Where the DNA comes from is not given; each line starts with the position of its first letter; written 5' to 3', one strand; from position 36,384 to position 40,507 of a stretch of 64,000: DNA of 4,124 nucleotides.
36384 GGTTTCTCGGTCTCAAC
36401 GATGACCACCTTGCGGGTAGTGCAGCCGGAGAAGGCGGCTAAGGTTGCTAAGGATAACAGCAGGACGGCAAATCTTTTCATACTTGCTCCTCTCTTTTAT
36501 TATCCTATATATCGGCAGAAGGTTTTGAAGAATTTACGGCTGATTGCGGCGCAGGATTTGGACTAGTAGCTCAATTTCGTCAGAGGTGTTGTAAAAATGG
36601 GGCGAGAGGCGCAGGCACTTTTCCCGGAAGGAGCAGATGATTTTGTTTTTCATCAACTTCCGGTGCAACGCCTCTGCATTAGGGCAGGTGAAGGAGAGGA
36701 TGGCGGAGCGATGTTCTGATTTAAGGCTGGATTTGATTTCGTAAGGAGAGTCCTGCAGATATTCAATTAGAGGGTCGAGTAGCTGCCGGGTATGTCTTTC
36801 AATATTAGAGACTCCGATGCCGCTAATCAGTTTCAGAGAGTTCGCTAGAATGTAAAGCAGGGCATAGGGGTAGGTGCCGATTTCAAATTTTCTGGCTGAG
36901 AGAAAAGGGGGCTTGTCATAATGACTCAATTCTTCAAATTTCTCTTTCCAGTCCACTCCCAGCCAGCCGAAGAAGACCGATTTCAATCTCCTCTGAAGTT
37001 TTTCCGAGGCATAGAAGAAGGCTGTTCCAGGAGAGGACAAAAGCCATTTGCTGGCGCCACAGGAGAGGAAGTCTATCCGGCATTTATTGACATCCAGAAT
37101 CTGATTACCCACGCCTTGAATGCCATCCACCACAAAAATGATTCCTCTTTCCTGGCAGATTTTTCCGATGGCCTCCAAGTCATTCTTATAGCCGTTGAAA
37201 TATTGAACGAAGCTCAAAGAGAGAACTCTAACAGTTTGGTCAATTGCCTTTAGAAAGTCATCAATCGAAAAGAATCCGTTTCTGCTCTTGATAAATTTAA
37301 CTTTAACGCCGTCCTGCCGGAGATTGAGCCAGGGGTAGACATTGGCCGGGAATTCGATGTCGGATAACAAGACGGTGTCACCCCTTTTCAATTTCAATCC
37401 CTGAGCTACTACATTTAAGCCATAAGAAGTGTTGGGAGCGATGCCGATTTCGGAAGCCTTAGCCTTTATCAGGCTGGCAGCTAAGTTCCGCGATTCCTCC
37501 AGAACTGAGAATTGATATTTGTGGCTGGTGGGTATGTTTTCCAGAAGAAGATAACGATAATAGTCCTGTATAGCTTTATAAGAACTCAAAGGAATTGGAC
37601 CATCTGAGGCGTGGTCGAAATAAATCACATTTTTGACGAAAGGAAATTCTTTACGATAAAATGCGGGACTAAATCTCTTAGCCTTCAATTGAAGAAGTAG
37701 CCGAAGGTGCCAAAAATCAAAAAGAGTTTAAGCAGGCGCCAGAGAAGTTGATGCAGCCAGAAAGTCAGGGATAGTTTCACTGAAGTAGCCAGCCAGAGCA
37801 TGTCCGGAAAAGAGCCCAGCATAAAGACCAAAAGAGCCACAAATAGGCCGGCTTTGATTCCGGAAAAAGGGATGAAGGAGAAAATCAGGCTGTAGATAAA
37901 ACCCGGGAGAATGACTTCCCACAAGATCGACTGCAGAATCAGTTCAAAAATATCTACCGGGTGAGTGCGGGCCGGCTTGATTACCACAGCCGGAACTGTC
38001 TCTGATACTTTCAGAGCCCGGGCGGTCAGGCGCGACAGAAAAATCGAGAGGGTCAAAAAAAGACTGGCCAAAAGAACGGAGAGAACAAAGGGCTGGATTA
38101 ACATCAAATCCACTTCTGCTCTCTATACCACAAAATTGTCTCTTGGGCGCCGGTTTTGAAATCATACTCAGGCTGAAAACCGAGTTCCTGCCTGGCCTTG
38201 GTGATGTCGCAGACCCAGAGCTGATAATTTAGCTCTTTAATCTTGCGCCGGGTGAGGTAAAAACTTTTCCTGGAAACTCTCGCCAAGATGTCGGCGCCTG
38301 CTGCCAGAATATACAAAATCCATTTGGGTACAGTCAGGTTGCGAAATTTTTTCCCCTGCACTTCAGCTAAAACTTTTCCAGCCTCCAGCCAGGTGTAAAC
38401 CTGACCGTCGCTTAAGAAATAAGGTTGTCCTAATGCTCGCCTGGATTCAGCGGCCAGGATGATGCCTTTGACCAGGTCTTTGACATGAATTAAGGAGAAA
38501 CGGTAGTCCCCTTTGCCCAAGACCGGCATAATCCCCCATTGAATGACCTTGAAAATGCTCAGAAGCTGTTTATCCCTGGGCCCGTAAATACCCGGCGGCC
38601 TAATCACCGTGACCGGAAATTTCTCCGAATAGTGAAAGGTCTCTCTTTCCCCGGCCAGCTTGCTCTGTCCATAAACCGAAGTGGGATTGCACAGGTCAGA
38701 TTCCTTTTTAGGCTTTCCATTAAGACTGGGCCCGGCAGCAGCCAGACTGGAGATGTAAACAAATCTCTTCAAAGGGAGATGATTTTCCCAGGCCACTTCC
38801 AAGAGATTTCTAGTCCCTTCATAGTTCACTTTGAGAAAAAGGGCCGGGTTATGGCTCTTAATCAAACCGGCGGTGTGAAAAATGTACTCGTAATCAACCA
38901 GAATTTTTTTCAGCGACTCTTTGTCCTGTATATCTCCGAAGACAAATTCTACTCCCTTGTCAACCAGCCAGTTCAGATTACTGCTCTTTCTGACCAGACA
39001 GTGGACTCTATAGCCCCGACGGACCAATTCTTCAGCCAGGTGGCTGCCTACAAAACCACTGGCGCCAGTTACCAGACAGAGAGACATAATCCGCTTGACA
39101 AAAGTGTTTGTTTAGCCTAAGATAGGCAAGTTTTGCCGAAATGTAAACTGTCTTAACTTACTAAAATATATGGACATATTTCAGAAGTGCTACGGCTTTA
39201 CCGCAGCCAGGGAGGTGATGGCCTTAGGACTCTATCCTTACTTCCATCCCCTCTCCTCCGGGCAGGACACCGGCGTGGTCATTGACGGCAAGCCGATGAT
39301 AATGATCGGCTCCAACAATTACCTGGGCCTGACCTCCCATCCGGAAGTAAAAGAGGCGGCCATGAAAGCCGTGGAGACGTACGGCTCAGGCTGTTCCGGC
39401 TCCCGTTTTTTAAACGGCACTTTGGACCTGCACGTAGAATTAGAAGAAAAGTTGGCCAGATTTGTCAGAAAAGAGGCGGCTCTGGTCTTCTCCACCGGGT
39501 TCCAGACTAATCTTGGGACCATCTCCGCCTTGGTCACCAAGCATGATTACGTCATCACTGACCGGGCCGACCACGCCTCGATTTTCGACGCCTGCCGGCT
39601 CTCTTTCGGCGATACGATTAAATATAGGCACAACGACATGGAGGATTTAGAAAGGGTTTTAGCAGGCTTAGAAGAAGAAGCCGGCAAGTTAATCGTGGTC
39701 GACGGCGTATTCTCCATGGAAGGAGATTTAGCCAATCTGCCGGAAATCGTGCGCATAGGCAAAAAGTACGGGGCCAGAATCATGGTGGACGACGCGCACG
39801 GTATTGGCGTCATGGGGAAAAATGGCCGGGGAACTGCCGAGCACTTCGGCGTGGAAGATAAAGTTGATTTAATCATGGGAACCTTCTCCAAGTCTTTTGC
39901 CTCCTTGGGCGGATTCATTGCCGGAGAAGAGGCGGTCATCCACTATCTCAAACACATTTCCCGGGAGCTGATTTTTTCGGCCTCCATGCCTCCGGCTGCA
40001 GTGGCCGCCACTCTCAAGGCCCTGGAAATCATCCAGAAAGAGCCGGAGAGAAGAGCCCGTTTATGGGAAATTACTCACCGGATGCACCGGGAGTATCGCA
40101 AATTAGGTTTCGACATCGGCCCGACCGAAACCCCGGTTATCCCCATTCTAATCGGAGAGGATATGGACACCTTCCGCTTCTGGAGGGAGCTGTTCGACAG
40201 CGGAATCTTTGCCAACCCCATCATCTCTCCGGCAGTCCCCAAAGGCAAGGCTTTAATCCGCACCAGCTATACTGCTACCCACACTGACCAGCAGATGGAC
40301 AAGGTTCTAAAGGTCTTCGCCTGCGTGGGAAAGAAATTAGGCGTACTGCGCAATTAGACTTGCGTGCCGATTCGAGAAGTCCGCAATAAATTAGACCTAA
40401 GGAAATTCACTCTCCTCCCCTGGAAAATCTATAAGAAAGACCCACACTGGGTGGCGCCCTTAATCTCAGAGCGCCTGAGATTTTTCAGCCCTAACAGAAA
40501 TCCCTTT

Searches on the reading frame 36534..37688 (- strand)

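Call 64: search_protein_families(library=pfam, proteins=[window:36534-37688:-], max_evalue=0.0001)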
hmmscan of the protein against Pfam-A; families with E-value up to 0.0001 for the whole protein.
window:36534-37688:- (384 aa): 2 families
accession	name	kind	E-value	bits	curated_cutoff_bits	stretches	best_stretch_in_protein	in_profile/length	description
PF00266.25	Aminotran_5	-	4.4e-48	164.6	21.5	1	22-374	1-370/371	Aminotransferase class-V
PF22580.2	KYNU_C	-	7.5e-07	29.5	27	1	307-379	16-90/90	Kynureninase C-terminal domain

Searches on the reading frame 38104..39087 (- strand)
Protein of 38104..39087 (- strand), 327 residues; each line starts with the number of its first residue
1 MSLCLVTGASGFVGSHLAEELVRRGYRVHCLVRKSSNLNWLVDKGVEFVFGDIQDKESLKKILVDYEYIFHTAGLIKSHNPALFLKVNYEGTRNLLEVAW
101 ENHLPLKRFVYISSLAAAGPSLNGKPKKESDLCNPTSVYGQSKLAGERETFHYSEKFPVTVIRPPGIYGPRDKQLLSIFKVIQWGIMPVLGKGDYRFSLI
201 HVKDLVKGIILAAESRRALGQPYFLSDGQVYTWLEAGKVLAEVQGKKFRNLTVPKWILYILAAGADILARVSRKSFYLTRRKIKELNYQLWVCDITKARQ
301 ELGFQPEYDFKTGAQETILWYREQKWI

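Call 64: search_protein_families(library=pfam, proteins=[window:38104-39087:-], max_evalue=0.0001)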
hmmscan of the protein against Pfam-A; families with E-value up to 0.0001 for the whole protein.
window:38104-39087:- (327 aa): 8 families
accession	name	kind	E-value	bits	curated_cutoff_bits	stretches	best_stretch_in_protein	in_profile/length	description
PF01370.27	Epimerase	-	1.5e-41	142.8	20.9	1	5-219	2-231/240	NAD dependent epimerase/dehydratase family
PF16363.11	GDP_Man_Dehyd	-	7.2e-35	121.4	27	1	5-317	1-332/332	GDP-mannose 4,6 dehydratase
PF01073.25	3Beta_HSD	-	6.1e-27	94.8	22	1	5-228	1-251/280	3-beta hydroxysteroid dehydrogenase/isomerase family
PF07993.18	NAD_binding_4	-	2.1e-18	66.9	20.1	2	56-180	79-220/258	Male sterility protein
PF13460.12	NAD_binding_10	-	6.2e-15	56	27.2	1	8-167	1-146/184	NAD(P)H-binding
PF04321.23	RmlD_sub_bind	-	1.1e-13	51.4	27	1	5-240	4-227/287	RmlD substrate binding domain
PF05368.20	NmrA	-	2.5e-11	44.2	27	1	3-115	4-107/298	NmrA-like family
PF02719.21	Polysacc_synt_2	-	8.5e-10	38.7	20.2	1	5-132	2-147/293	Polysaccharide biosynthesis protein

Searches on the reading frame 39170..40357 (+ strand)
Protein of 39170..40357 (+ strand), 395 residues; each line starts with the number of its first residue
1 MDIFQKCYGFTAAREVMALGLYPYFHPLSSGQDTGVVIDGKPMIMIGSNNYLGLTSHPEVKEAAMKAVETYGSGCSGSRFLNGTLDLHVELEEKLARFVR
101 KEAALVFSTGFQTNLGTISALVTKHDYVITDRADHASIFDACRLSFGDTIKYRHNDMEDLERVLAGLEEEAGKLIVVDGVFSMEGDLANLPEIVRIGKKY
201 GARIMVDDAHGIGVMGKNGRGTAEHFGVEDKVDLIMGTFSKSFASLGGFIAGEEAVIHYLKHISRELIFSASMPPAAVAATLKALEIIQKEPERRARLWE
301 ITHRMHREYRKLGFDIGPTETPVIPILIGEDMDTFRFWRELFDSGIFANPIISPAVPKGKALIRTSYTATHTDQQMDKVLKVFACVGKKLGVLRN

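Call 64: search_protein_families(library=pfam, proteins=[window:39170-40357:+], max_evalue=0.0001)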
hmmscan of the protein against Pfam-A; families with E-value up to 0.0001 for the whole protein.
window:39170-40357:+ (395 aa): 3 families
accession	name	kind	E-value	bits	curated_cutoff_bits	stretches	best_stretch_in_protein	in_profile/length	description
PF00155.27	Aminotran_1_2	-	1.1e-60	206.2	19.7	1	42-382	2-360/361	Aminotransferase class I and II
PF01053.26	Cys_Met_Meta_PP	-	2.1e-06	27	27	1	78-213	47-179/381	Cys/Met metabolism PLP-dependent enzyme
PF01212.27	Beta_elim_lyase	-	1.6e-05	24.8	27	1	90-266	36-225/288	Beta-eliminating lyase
